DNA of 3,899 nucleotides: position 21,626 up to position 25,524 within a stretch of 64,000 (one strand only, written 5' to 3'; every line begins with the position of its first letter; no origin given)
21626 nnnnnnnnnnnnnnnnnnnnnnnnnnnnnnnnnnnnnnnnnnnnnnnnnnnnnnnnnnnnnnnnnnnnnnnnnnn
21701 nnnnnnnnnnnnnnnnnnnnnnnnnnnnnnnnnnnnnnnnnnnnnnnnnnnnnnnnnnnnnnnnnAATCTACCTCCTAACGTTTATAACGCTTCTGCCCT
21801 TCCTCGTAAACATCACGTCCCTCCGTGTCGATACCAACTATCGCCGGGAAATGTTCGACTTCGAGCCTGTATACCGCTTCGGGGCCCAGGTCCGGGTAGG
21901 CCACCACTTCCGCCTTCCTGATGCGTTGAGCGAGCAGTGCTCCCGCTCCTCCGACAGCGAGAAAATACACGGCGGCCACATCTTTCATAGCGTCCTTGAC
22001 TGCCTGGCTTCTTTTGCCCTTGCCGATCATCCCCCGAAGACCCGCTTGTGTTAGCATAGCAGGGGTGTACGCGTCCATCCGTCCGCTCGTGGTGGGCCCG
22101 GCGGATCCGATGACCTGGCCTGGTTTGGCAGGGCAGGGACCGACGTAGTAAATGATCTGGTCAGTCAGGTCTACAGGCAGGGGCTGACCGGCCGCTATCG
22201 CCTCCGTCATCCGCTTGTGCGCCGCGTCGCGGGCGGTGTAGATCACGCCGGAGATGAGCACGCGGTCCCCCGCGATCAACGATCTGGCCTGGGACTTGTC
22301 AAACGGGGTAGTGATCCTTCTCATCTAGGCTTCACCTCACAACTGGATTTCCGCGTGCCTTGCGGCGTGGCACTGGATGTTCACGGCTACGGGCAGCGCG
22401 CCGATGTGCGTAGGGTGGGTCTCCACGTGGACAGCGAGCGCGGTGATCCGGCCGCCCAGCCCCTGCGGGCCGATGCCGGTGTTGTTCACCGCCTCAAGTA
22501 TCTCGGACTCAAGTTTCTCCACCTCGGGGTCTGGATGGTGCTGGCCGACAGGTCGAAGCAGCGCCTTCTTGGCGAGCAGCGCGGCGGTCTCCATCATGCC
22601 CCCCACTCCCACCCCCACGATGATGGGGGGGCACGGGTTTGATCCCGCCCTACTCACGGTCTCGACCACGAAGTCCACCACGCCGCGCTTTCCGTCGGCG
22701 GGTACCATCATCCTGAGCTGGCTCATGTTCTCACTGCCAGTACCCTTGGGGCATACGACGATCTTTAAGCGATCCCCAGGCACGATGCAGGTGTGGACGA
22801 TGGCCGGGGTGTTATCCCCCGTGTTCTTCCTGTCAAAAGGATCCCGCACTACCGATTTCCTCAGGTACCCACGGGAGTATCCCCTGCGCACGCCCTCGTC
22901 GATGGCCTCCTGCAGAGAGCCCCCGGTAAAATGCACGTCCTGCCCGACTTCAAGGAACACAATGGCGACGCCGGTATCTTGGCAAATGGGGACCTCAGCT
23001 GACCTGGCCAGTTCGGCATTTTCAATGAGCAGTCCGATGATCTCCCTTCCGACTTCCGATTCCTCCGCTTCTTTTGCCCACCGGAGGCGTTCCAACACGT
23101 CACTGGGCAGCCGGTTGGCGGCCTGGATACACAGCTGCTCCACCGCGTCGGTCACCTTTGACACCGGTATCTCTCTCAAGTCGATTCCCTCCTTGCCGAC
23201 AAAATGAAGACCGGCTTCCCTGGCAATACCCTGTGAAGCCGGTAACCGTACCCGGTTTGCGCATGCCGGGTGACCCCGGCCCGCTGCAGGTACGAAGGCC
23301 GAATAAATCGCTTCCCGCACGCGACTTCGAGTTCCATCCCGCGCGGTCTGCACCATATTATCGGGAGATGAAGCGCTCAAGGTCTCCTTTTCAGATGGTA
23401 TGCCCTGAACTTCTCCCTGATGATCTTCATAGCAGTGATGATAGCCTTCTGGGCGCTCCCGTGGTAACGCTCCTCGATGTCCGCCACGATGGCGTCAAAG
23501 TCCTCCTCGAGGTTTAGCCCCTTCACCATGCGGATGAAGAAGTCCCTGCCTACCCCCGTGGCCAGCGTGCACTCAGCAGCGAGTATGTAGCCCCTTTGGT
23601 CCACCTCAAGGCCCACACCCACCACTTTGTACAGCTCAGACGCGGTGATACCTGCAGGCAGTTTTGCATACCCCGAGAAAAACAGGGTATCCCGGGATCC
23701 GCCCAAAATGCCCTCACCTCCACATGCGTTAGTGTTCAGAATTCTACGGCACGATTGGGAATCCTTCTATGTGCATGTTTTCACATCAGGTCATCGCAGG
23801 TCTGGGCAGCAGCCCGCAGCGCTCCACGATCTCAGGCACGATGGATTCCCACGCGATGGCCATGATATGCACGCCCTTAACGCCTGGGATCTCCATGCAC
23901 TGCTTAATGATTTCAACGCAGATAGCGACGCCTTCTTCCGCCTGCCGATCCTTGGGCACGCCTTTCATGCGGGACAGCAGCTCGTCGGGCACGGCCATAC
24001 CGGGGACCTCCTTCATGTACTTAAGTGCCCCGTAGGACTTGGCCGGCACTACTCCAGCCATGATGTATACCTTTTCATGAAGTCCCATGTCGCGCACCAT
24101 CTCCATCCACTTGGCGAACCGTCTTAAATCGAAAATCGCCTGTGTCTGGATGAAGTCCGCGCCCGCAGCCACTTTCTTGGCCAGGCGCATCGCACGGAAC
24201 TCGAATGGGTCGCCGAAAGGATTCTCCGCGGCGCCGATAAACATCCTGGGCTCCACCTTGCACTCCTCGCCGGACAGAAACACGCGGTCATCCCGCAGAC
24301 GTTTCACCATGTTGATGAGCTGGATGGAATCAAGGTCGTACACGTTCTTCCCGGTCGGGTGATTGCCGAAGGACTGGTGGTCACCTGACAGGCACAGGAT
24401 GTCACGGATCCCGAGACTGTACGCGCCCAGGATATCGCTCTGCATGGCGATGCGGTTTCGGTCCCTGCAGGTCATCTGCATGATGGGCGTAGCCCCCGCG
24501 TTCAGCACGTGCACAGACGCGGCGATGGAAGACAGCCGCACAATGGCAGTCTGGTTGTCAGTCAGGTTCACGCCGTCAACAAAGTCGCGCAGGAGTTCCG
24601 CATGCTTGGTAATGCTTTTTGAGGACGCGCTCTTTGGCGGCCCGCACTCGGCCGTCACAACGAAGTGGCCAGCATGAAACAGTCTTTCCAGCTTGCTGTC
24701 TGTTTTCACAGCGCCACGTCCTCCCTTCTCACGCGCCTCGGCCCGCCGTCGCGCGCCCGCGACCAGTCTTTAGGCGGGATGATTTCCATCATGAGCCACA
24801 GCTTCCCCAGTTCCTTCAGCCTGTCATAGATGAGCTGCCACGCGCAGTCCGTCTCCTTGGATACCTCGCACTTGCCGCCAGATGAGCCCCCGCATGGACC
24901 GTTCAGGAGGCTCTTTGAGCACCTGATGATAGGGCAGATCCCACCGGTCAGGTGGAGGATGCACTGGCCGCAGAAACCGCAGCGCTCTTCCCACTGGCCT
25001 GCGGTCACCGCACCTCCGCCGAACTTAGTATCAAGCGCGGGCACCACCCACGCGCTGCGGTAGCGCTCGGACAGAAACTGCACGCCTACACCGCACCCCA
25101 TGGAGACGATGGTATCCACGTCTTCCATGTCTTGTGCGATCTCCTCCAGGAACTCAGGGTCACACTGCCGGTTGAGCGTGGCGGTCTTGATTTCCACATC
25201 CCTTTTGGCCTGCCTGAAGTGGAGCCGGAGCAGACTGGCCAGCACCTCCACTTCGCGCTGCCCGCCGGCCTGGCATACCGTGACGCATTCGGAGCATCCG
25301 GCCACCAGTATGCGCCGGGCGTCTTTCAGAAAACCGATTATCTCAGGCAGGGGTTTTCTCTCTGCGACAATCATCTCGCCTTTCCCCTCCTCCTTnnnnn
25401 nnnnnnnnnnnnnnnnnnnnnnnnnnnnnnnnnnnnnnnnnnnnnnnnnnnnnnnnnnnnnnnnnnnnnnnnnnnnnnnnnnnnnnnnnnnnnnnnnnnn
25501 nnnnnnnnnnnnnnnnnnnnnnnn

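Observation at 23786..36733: MetFV fused into an unusually elaborate HdrL/MvhD/Nfn-like module without HdrB, directly upstream of the CODH/ACS operon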

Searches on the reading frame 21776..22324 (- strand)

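Call 34: search_protein_families(library=pfam, proteins=[window:21776-22324:-], max_evalue=0.001)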
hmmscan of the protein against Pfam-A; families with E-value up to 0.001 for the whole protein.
window:21776-22324:- (182 aa): 1 family
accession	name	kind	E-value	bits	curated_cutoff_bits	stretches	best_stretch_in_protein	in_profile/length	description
PF05683.17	Fumerase_C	-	1.1e-61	208.2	22.2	1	10-175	37-204/205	Fumarase C-terminus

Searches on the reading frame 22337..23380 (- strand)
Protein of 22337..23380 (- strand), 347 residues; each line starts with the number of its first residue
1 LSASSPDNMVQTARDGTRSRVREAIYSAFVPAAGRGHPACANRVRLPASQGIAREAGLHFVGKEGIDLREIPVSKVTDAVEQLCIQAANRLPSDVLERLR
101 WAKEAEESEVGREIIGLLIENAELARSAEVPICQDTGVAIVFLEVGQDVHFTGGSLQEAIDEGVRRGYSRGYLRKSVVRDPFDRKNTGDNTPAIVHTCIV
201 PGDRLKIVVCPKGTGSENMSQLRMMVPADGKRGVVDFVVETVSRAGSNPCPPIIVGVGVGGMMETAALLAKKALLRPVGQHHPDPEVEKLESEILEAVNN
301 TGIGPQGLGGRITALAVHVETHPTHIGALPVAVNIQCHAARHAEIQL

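Call 34: search_protein_families(library=pfam, proteins=[window:22337-23380:-], max_evalue=0.001)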
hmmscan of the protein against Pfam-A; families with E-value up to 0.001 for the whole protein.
window:22337-23380:- (347 aa): 1 family
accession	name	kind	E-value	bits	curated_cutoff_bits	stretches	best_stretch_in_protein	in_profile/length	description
PF05681.19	Fumerase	-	2.5e-116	388.2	25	1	78-345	2-269/270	Fumarate hydratase (Fumerase)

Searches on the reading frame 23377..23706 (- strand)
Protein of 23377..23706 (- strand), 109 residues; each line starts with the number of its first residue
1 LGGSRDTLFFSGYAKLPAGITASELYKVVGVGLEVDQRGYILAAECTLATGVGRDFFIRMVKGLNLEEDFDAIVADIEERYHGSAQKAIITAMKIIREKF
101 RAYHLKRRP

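Call 34: search_protein_families(library=pfam, proteins=[window:23377-23706:-], max_evalue=0.001)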
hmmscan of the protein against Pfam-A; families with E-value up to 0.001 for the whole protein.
window:23377-23706:- (109 aa): 1 family
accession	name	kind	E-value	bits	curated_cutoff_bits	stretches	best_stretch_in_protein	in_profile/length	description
PF12986.12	DUF3870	-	9.2e-26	90.3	22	1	11-100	3-93/94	Domain of unknown function (DUF3870)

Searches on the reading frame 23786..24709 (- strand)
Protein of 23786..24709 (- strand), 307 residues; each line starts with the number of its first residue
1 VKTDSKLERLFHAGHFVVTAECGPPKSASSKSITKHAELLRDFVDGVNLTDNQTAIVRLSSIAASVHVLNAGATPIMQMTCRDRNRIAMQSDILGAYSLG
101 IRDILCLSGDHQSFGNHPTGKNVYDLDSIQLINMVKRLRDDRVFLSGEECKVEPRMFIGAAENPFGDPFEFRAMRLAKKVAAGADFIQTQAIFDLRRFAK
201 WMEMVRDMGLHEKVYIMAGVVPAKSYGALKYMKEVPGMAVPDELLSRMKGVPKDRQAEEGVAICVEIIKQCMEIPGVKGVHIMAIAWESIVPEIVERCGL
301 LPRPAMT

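Call 3: search_protein_families(library=pfam, proteins=[window:23786-24709:-], max_evalue=0.01)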
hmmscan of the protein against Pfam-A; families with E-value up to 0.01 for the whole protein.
window:23786-24709:- (307 aa): 1 family
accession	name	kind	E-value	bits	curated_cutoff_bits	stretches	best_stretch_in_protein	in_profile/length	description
PF02219.23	MTHFR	-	1.3e-43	149.9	24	1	7-299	2-287/287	Methylenetetrahydrofolate reductase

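Call 31: search_protein_families(library=ncbifam, proteins=[window:23786-24709:-], max_evalue=0.001)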
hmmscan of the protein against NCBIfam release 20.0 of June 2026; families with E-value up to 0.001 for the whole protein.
window:23786-24709:- (307 aa): 4 families
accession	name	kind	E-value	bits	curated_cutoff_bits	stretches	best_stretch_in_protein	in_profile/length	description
NF006396.0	PRK08645.1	equivalog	2.7e-63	214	453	1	3-284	310-587/611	bifunctional homocysteine S-methyltransferase/methylenetetrahydrofolate reductase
TIGR00677.1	fadh2_euk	equivalog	9.8e-25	87.4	310.05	1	65-302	52-279/281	methylenetetrahydrofolate reductase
TIGR00676.1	fadh2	equivalog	4.3e-21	75.5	293.7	1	24-297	7-273/275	methylenetetrahydrofolate reductase [NAD(P)H]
NF006950.0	PRK09432.1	equivalog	8.6e-11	41.6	382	1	31-286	43-278/296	methylenetetrahydrofolate reductase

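Call 38: search_solved_structures(query=window:23786-24709:-, max_evalue=0.00001)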
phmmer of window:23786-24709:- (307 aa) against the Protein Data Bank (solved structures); distinct sequences matched with E-value up to 0.00001: 8.
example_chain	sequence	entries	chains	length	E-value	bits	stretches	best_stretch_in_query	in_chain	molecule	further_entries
1v93_A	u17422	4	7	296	1.1e-15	60.8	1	21-303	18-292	5,10-Methylenetetrahydrofolate reductase | Methylenetetrahydrofolate reductase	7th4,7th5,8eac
3apt_A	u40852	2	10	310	1.2e-15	60.6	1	21-303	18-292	Methylenetetrahydrofolate reductase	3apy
6fnu_A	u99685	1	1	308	4.2e-14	55.6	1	66-297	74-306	Methylenetetrahydrofolate reductase 1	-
6fcx_A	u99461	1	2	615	3.5e-13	52.6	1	61-301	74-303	Methylenetetrahydrofolate reductase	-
8qa4_A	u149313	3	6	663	4.3e-13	52.3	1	61-301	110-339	Methylenetetrahydrofolate reductase (NADPH)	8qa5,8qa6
8uy2_A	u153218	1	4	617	1.6e-09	40.5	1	74-304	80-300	Methylenetetrahydrofolate reductase-like protein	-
8uy1_D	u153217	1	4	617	1.8e-09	40.3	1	75-304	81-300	Methylenetetrahydrofolate reductase-like protein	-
7rml_A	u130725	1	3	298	1.9e-07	33.7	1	172-296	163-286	5,10-methylenetetrahydrofolate reductase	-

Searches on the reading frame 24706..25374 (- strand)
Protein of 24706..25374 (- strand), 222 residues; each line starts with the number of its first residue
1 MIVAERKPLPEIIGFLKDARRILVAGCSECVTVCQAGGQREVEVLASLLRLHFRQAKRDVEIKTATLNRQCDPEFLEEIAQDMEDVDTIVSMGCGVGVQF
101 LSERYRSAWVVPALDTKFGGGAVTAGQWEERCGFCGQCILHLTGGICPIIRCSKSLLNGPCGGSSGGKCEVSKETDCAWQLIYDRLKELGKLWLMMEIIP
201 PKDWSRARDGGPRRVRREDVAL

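Call 3: search_protein_families(library=pfam, proteins=[window:24706-25374:-], max_evalue=0.01)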
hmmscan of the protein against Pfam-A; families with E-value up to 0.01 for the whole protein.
window:24706-25374:- (222 aa): 1 family
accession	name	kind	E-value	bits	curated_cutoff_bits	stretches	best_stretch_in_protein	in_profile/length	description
PF12225.13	DUF5981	-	2.1e-36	123.9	23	1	112-205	2-95/95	Methylene-tetrahydrofolate reductase C terminal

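Call 31: search_protein_families(library=ncbifam, proteins=[window:24706-25374:-], max_evalue=0.001)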
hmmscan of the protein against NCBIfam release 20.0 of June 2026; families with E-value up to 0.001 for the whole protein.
window:24706-25374:- (222 aa): 0 families
